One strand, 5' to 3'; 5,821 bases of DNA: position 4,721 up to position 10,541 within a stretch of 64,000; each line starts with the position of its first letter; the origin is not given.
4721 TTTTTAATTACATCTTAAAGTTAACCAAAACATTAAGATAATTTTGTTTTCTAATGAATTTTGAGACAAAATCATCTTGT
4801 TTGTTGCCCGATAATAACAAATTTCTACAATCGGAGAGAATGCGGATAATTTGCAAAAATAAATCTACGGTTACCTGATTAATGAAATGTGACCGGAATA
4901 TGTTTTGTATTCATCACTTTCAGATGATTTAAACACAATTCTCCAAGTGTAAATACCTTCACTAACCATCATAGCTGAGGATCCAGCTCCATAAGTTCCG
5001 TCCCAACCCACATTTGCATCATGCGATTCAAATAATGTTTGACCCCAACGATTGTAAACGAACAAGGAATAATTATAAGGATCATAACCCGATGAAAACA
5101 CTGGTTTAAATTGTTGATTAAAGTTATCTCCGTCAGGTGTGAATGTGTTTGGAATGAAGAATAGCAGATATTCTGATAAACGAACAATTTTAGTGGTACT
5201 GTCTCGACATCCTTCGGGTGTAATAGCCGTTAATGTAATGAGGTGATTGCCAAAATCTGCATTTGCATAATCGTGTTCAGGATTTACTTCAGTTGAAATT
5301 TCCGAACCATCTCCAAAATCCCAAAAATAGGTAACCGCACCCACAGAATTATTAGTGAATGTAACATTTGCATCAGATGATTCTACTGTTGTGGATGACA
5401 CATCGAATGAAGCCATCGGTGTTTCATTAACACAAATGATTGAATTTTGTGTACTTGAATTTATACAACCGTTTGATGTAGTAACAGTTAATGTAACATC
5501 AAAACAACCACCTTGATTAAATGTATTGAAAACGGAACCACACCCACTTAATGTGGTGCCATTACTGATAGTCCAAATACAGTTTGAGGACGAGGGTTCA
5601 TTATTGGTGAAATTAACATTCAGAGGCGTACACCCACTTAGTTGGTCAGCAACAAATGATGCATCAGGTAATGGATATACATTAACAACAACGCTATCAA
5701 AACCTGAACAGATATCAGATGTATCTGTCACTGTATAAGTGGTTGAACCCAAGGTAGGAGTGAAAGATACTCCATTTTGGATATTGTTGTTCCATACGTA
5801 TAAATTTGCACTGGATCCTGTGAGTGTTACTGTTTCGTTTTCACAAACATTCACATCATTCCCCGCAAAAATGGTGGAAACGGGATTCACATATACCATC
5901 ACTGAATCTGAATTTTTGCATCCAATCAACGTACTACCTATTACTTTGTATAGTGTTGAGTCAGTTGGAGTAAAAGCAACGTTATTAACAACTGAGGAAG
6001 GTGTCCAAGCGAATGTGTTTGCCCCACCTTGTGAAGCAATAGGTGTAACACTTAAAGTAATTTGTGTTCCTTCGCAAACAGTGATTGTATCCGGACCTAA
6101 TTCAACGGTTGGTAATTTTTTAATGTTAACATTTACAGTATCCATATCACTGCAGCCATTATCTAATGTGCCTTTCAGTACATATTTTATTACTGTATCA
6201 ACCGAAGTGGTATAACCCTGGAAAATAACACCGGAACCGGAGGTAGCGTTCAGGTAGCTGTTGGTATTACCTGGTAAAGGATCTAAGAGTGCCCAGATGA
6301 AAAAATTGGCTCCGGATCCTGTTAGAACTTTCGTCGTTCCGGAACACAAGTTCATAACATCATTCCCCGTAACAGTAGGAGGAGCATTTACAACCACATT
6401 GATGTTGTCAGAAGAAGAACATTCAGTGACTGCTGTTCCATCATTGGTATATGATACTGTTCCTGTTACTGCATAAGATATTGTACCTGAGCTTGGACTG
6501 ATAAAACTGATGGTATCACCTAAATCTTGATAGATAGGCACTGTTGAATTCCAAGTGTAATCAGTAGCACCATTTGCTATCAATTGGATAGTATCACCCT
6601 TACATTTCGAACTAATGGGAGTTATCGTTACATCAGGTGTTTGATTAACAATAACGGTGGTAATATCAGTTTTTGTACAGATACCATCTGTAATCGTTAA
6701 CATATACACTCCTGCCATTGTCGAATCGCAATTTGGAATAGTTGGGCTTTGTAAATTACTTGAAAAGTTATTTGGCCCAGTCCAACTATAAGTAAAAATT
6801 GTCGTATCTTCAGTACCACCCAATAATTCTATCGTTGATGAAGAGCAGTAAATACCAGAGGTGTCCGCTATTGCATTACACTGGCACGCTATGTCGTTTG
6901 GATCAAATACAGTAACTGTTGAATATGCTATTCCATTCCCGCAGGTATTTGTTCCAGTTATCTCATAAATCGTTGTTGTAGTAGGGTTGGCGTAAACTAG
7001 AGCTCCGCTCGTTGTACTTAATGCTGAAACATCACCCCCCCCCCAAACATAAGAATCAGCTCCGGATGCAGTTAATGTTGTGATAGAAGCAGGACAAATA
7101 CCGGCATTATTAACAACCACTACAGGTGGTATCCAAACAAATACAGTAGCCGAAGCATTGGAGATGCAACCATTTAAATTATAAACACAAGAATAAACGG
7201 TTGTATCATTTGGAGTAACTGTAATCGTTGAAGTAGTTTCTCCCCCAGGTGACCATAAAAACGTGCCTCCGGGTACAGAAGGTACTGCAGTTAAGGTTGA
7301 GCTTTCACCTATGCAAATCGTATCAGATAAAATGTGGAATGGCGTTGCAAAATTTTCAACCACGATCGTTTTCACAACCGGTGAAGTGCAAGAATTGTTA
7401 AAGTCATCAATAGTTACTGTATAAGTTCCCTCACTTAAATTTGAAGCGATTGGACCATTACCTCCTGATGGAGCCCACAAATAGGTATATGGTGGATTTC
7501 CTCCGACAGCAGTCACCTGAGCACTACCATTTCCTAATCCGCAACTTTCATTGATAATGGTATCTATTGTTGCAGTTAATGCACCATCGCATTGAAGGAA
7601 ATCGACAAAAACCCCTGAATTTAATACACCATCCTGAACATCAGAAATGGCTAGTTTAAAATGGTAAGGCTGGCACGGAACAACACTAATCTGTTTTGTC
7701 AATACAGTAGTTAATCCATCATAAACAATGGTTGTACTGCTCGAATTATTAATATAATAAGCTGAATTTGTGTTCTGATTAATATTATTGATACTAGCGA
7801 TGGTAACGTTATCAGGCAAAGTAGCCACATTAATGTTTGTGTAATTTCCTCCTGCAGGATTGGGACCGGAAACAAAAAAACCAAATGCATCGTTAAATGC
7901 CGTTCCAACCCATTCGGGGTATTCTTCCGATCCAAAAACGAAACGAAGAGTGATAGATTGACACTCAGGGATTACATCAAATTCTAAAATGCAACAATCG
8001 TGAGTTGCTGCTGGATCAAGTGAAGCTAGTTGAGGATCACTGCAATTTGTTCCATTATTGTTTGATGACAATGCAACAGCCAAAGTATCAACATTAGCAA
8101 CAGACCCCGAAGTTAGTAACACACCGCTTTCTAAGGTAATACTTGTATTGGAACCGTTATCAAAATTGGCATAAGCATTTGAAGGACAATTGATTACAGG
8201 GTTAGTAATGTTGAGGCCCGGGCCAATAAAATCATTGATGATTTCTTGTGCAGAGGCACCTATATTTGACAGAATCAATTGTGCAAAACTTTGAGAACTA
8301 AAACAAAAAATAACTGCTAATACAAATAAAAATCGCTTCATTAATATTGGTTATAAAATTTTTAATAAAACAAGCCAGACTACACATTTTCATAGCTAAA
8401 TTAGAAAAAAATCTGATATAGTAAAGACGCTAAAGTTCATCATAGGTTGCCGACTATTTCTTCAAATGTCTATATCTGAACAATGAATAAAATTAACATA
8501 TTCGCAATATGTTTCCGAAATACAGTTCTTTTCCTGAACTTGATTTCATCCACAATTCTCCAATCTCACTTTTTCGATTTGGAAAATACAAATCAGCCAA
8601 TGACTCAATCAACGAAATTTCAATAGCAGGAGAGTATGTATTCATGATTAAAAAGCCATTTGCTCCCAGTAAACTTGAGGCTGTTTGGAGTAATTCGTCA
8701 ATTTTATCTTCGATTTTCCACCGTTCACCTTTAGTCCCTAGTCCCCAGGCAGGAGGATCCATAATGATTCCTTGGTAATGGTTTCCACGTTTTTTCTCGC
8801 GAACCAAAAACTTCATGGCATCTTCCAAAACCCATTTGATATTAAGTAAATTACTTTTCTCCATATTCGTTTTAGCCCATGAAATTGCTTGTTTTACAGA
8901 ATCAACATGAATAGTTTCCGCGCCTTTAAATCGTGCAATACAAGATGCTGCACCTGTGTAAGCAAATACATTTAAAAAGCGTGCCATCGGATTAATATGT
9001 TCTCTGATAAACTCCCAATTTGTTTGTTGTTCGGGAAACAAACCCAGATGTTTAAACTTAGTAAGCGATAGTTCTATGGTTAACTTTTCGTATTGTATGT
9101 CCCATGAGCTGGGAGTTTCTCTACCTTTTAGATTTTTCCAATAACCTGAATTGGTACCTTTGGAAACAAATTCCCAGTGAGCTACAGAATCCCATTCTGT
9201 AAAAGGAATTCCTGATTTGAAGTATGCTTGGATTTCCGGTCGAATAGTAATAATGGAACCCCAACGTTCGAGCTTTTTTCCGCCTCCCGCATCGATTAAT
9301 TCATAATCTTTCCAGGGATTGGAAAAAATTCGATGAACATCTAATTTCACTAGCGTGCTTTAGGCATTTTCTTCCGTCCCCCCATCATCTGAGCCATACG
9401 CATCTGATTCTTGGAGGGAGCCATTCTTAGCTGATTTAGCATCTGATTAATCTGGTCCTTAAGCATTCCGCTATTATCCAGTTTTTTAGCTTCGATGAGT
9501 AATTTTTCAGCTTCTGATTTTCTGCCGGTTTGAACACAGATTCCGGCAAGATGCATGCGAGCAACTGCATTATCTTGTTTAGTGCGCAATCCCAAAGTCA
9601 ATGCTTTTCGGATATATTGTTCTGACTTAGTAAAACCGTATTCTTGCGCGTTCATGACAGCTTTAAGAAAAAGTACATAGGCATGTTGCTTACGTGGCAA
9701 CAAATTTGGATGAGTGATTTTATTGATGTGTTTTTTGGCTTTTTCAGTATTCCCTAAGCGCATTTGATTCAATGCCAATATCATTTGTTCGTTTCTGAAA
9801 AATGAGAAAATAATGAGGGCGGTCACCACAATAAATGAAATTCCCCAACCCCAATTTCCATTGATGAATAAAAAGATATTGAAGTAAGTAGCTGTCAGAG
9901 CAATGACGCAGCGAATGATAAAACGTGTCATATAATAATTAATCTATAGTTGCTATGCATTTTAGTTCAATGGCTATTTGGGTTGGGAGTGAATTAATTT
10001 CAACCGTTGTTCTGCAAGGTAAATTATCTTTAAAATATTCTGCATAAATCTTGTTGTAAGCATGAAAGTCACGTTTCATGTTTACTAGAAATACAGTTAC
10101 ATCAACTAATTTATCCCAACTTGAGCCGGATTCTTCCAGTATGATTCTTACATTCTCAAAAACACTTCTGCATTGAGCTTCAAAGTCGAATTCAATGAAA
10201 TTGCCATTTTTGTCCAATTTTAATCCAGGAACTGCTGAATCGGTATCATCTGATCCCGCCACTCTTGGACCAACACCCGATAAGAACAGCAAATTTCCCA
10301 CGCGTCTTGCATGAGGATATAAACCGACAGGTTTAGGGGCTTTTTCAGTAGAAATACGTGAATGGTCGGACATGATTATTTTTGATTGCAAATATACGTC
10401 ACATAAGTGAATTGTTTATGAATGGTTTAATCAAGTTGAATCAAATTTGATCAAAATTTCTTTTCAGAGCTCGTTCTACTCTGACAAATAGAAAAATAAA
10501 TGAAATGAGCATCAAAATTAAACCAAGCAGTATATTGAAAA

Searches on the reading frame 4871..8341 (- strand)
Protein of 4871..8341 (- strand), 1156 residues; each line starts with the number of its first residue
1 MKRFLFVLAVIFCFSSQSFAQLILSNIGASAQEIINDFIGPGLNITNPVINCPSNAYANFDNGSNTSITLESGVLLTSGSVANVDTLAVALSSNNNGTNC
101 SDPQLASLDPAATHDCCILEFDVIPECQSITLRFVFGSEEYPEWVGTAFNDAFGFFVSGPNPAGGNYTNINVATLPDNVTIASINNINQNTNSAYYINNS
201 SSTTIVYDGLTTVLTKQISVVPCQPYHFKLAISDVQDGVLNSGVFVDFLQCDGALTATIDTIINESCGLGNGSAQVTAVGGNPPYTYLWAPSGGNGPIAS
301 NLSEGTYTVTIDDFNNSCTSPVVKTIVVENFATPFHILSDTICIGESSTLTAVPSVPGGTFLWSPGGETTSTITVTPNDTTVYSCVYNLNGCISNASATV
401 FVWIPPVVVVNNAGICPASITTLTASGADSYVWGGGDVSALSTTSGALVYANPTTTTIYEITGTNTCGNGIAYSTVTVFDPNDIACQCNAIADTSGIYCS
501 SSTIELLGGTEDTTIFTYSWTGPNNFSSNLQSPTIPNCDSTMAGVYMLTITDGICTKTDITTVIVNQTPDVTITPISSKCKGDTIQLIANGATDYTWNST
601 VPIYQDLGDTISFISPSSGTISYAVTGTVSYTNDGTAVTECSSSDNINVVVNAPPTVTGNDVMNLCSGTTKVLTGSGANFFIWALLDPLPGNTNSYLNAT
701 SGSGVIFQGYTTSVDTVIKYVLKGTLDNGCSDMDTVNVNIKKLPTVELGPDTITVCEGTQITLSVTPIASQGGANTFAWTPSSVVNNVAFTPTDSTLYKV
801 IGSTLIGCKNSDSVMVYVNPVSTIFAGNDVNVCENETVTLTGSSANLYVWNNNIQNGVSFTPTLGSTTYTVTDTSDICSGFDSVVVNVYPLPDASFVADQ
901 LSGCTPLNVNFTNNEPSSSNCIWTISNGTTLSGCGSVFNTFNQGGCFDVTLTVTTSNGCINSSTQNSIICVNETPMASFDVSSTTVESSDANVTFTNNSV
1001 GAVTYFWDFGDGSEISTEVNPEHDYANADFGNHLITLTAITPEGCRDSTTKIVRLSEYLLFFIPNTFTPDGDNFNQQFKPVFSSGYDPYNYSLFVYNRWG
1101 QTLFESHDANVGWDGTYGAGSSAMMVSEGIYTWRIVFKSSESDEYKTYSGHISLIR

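Call 41: search_protein_families(library=pfam, proteins=[window:4871-8341:-], max_evalue=0.0001)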
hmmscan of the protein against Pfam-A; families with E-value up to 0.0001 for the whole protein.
window:4871-8341:- (1156 aa): 3 families
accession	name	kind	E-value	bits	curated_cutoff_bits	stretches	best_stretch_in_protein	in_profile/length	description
PF18911.6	PKD_4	-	2.9e-17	62.9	27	1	972-1051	1-80/85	PKD domain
PF13585.12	CHU_C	-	4.8e-12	46.3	27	1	1063-1148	3-83/86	CHU_C Type IX secretion signal domain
PF00801.26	PKD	-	3.8e-06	27.2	23.5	1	985-1053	9-79/80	PKD domain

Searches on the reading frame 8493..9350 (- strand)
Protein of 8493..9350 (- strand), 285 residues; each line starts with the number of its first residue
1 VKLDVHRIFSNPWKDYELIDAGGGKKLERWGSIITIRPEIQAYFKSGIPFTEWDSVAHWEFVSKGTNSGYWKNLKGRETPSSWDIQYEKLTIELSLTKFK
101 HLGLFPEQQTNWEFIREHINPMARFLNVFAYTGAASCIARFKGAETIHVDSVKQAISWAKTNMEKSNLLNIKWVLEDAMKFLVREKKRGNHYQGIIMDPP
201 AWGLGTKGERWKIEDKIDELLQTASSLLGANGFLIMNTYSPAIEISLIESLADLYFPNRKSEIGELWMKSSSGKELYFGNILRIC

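Call 41: search_protein_families(library=pfam, proteins=[window:8493-9350:-], max_evalue=0.0001)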
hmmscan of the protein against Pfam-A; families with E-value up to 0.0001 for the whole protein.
window:8493-9350:- (285 aa): 2 families
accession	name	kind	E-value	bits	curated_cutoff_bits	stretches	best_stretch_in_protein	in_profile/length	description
PF10672.15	Methyltrans_SAM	-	4e-10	39.9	27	1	78-251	81-252/286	S-adenosylmethionine-dependent methyltransferase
PF03602.21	Cons_hypoth95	-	5.8e-06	26.5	24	1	111-200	32-122/182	Conserved hypothetical protein 95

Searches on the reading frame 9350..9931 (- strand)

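Call 41: search_protein_families(library=pfam, proteins=[window:9350-9931:-], max_evalue=0.0001)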
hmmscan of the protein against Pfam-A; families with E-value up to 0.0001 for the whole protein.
window:9350-9931:- (193 aa): 2 families
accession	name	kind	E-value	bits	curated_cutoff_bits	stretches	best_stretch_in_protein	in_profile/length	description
PF14559.12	TPR_19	-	1.4e-05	25.8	25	0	116-150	19-53/68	Tetratricopeptide repeat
PF13181.12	TPR_8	-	7.4e-05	23.1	25.7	0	124-153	3-32/34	Tetratricopeptide repeat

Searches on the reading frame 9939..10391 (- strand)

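Call 41: search_protein_families(library=pfam, proteins=[window:9939-10391:-], max_evalue=0.0001)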
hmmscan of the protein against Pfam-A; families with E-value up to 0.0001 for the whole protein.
window:9939-10391:- (150 aa): 1 family
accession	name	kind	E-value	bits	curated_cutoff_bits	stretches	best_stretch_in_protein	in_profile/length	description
PF01042.26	Ribonuc_L-PSP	-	6.1e-27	94.5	27.3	1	15-148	1-120/121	Endoribonuclease L-PSP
